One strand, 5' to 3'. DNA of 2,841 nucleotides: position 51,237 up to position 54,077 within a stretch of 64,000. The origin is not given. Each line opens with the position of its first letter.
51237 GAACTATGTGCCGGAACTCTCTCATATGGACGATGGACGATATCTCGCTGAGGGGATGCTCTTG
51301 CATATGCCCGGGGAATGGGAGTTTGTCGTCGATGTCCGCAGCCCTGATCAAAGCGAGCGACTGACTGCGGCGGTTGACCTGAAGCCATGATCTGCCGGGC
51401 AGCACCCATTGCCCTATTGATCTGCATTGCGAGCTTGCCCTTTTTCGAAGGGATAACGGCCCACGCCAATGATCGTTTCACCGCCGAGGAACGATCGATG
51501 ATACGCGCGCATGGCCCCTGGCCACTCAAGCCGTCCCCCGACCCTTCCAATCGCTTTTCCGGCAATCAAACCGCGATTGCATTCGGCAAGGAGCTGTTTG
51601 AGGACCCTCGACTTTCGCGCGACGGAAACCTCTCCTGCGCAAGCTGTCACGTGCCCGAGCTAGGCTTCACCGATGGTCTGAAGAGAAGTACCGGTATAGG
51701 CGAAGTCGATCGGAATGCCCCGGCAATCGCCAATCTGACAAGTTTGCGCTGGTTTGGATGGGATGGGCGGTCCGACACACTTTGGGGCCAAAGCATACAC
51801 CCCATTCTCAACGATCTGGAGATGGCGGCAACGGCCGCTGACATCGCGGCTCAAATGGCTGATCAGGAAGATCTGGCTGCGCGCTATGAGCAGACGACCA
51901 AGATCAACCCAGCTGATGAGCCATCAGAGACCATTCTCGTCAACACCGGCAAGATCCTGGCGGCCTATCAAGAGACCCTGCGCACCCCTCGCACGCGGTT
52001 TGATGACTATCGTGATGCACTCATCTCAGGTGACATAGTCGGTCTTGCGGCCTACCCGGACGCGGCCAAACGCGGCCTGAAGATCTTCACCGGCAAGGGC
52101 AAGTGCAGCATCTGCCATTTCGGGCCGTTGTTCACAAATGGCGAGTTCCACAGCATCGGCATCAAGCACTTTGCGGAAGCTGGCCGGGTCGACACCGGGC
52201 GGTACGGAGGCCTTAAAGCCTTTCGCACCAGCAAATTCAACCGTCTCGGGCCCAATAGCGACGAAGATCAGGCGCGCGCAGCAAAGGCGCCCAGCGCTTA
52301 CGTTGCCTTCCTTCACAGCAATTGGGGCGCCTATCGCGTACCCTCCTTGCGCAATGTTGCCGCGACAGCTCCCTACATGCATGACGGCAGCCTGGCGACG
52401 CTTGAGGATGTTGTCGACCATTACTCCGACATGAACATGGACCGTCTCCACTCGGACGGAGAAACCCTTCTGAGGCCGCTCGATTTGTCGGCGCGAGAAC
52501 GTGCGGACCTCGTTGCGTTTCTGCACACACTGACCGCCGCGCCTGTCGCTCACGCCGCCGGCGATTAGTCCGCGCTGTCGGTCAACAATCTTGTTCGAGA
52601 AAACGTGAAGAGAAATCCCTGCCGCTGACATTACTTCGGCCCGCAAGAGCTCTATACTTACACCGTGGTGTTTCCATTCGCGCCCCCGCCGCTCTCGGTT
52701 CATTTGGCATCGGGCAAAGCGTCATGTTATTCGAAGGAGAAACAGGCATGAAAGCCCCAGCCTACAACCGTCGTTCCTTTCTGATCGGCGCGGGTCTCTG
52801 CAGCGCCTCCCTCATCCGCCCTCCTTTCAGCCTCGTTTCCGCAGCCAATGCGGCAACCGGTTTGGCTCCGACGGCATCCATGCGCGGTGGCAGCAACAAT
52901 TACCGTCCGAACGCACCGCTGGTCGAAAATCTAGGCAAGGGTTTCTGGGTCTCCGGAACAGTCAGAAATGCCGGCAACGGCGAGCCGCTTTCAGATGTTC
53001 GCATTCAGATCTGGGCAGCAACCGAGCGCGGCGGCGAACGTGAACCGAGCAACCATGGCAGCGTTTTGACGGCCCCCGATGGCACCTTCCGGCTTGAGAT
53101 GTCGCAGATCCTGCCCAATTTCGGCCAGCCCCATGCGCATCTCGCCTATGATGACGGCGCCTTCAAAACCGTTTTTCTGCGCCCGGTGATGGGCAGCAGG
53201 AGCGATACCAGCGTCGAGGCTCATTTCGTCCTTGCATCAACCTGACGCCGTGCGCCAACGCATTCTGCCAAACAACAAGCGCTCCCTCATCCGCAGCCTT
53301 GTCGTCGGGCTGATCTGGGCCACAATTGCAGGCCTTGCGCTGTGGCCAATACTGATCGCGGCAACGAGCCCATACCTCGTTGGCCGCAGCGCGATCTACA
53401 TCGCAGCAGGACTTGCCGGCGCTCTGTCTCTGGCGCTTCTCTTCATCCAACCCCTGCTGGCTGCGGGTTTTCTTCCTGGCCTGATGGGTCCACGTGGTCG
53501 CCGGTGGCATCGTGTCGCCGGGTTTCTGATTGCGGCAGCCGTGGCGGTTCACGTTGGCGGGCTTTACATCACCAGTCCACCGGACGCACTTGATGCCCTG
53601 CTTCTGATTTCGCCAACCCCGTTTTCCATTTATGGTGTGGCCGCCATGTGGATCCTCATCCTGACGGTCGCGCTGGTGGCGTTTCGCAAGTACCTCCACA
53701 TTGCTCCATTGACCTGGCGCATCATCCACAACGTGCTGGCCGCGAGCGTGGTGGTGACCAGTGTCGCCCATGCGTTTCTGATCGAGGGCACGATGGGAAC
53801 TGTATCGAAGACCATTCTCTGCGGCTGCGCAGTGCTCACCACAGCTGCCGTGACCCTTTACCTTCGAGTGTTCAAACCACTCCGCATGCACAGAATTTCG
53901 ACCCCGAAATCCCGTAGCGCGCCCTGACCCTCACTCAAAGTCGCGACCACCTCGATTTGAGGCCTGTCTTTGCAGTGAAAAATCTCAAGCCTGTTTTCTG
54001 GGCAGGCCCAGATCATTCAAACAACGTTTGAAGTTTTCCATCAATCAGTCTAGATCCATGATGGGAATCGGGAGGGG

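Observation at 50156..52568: Translationally coupled amidohydrolase, YtkA-like and MauG/MbnH-type diheme enzyme: candidate undescribed periplasmic protein-modification or copper system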

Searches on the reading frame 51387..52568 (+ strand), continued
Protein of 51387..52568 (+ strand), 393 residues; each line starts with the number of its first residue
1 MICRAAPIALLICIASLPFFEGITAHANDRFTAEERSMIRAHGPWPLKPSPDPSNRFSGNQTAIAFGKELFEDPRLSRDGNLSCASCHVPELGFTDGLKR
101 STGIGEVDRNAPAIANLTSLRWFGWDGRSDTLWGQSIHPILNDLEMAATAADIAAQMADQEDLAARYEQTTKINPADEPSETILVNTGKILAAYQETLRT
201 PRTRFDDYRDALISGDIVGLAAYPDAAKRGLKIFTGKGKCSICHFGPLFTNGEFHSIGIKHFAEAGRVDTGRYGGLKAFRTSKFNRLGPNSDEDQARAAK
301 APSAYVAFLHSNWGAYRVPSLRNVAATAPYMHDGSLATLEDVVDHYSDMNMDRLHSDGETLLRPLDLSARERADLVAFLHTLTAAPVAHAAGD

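Call 57: search_solved_structures(query=L086:4800-5855:+, max_evalue=1e-20, show_alignments=1)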
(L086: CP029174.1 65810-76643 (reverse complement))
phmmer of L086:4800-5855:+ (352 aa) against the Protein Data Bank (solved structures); distinct sequences matched with E-value up to 1e-20: 27.
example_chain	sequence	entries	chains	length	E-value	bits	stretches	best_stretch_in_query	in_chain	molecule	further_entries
4aal_A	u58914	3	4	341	3.7e-57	197.3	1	52-300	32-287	CYTOCHROME C551 PEROXIDASE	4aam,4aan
4aao_A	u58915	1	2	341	7.2e-57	196.3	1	52-300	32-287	CYTOCHROME C551 PEROXIDASE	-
3hq8_A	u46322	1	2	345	1.6e-52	182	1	52-352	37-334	Cytochrome c551 peroxidase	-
3hq9_A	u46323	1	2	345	3.1e-52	181.1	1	52-352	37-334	Cytochrome c551 peroxidase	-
3o5c_A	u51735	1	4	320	1e-51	179.4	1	61-352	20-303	Cytochrome c551 peroxidase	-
3hq6_A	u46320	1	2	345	4e-51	177.4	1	52-352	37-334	Cytochrome c551 peroxidase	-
2c1u_A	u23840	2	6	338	6.6e-50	173.4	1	49-352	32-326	DI-HAEM CYTOCHROME C PEROXIDASE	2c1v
1nml_A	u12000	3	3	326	1.5e-49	172.2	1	57-352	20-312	di-haem cytochrome c peroxidase | Cytochrome c peroxidase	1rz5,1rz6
3hq7_A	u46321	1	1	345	6.6e-49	170.1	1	52-352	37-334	Cytochrome c551 peroxidase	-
1iqc_A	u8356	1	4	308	1e-48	169.5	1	60-352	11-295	di-heme peroxidase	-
1eb7_A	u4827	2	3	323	1.6e-46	162.3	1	52-352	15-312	CYTOCHROME C551 PEROXIDASE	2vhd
1zzh_A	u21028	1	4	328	3e-46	161.4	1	60-302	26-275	cytochrome c peroxidase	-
9qdt_A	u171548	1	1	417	1.1e-40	143.1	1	54-307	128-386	Probable cytochrome c peroxidase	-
6e1c_A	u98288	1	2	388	1.3e-37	132.9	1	58-343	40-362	Di-heme enzyme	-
6qkn_A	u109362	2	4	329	1.9e-33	119.3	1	58-303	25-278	Cytochrome-c peroxidase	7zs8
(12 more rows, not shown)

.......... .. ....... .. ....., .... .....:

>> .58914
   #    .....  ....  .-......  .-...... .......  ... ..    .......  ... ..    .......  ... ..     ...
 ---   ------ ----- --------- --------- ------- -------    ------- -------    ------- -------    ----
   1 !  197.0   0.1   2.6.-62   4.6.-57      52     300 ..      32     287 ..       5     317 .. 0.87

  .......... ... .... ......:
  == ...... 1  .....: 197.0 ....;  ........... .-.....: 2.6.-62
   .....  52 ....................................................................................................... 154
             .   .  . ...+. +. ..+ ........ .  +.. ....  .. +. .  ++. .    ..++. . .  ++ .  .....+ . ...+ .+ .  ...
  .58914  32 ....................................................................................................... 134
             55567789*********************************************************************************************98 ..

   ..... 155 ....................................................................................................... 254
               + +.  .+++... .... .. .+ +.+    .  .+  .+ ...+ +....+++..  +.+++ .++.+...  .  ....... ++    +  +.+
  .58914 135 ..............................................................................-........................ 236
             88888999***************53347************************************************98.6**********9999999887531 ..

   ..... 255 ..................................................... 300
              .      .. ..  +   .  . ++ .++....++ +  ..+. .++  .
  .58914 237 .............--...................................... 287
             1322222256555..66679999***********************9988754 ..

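Call 69: search_protein_families(library=ncbifam, alignment_id=A8, max_evalue=0.001)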
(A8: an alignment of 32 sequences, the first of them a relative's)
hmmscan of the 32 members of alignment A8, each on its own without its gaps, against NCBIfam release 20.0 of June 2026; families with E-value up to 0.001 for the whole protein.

A. member 1, L034:1235-1642:+ (136 aa): 0 families

B. families by the number of members that match (of 32 scanned): 46 families (the first 25 are shown)
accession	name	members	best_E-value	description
NF045554.1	AmiPhnlOxPhsA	2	1.2e-90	O-aminophenol oxidase PhsA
NF008205.1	PRK10965.1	2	9.3e-49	multicopper oxidase CueO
NF008135.0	PRK10883.1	2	3.6e-34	cell division protein FtsP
TIGR01259.1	comE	2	3.6e-13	comEA protein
NF002994.0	PRK03757.1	2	6.8e-13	YceI family protein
TIGR00426.1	TIGR00426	2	3e-11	competence protein ComEA helix-hairpin-helix repeat region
NF052246.1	SorB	2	4.2e-08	SorB family sulfite dehydrogenase c-type cytochrome subunit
TIGR01480.1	copper_res_A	2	6.3e-05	copper resistance system multicopper oxidase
TIGR00005.1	rluA_subfam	1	1.2e-58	RluA family pseudouridine synthase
NF008249.0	PRK11025.1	1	9e-38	23S rRNA pseudouridine(955/2504/2580) synthase RluC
NF047422.1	YfmF_fam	1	4.1e-33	EF-P 5-aminopentanol modification-associated protein YfmF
NF008385.0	PRK11180.1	1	7.4e-31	23S rRNA pseudouridine(1911/1915/1917) synthase RluD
TIGR01389.1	recQ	1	1.3e-30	DNA helicase RecQ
NF007543.0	PRK10158.1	1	7.2e-29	bifunctional tRNA pseudouridine(32) synthase/23S rRNA pseudouridine(746) synthase RluA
NF008516.0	PRK11439.1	1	5.6e-28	protein-serine/threonine phosphatase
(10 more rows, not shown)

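Call 74: find_encoding_contigs(protein=P0001, flank=7000, max_places=2)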
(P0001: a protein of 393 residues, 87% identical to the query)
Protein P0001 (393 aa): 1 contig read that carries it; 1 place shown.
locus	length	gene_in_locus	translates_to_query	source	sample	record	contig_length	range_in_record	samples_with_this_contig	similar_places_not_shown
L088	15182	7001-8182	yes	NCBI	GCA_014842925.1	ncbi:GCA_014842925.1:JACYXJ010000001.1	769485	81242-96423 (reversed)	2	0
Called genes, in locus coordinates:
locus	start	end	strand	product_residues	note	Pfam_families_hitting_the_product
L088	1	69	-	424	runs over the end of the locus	PF03707:MHYT, PF04397:LytTR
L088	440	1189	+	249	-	PF00106:adh_short, PF01370:Epimerase (weak), PF08659:KR, PF23441:SDR, PF13561:adh_short_C2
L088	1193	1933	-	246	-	PF05430:Methyltransf_30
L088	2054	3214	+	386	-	PF01266:DAO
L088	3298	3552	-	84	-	-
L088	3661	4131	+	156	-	PF04073:tRNA_edit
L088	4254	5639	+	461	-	PF07732:Cu-oxidase_3, PF07731:Cu-oxidase_2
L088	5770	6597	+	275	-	PF04909:Amidohydro_2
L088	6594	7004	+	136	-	-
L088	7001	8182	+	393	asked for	PF03150:CCP_MauG, PF21419:RoxA-like_Cyt-c (weak)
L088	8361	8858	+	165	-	-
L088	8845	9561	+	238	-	PF01794:Ferric_reduct (weak)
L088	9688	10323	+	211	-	PF00440:TetR_N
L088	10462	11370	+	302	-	PF01497:Peripla_BP_2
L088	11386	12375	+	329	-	PF01032:FecCD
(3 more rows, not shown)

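Call 75: find_encoding_contigs(protein=P0007, flank=7000, max_places=2)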
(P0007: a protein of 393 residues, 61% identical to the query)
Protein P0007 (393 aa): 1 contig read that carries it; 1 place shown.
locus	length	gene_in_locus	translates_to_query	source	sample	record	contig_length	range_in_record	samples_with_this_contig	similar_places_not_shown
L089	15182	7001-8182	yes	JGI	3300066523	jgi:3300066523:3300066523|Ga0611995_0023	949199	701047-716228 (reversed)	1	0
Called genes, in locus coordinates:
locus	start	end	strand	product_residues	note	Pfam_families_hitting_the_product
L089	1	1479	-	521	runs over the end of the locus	PF09098:Dehyd-heme_bind, PF13442:Cytochrome_CBB3 (faint), PF14930:Qn_am_d_aII, PF09099:Qn_am_d_aIII (weak), PF09100:Qn_am_d_aIV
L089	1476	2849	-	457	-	PF01266:DAO (faint), PF01494:FAD_binding_3, PF04820:Trp_halogenase (faint), PF05834:Lycopene_cycl, PF07992:Pyr_redox_2 (weak), PF12831:FAD_oxidored (weak), PF13450:NAD_binding_8 (weak)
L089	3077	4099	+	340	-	PF12625:Arabinose_bd, PF12833:HTH_18, PF00165:HTH_AraC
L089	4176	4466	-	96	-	-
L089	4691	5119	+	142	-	PF20383:DUF6678 (faint)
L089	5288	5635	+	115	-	-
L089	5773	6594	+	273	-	PF04909:Amidohydro_2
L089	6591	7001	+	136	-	-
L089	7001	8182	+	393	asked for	PF03150:CCP_MauG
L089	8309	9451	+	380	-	PF03150:CCP_MauG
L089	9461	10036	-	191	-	PF07883:Cupin_2 (weak)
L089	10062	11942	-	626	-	PF06808:DctM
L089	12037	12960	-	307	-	PF16868:NMT1_3, PF09084:NMT1, PF12974:Phosphonate-bd (weak)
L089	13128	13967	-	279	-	PF00528:BPD_transp_1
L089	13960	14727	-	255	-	PF00005:ABC_tran, PF13304:AAA_21 (faint)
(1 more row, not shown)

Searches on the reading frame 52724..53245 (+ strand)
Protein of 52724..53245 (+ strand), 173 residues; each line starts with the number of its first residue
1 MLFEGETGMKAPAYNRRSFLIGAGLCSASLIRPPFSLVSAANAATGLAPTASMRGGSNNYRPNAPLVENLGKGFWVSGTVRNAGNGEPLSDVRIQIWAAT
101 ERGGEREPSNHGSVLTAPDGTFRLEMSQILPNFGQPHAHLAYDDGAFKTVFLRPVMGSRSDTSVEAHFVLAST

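Call 3: search_protein_families(library=pfam, proteins=[window:52724-53245:+], max_evalue=0.01)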
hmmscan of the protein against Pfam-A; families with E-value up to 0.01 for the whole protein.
window:52724-53245:+ (173 aa): 1 family
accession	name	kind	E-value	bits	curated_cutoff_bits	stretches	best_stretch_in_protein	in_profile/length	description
PF13620.12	CarboxypepD_reg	-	0.0034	18.1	32.3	1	76-125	2-43/82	Carboxypeptidase regulatory-like domain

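Call 4: search_protein_families(library=ncbifam, proteins=[window:52724-53245:+], max_evalue=0.01)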
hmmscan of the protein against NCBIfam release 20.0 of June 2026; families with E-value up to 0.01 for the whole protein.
window:52724-53245:+ (173 aa): 0 families

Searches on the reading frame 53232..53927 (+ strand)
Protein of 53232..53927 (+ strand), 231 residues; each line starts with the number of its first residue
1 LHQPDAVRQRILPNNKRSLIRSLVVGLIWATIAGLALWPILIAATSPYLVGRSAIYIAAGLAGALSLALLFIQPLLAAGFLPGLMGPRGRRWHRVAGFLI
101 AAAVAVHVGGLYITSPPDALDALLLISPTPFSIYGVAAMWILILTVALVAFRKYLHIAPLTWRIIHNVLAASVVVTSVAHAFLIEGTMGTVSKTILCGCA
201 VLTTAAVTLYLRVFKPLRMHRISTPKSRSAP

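Call 3: search_protein_families(library=pfam, proteins=[window:53232-53927:+], max_evalue=0.01)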
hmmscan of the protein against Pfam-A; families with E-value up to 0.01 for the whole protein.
window:53232-53927:+ (231 aa): 1 family
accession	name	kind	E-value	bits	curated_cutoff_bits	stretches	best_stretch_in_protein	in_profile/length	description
PF01794.25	Ferric_reduct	-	1.7e-06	28.6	28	1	63-175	2-119/121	Ferric reductase like transmembrane component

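Call 4: search_protein_families(library=ncbifam, proteins=[window:53232-53927:+], max_evalue=0.01)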
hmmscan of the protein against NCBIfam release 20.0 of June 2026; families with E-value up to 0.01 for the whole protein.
window:53232-53927:+ (231 aa): 0 families
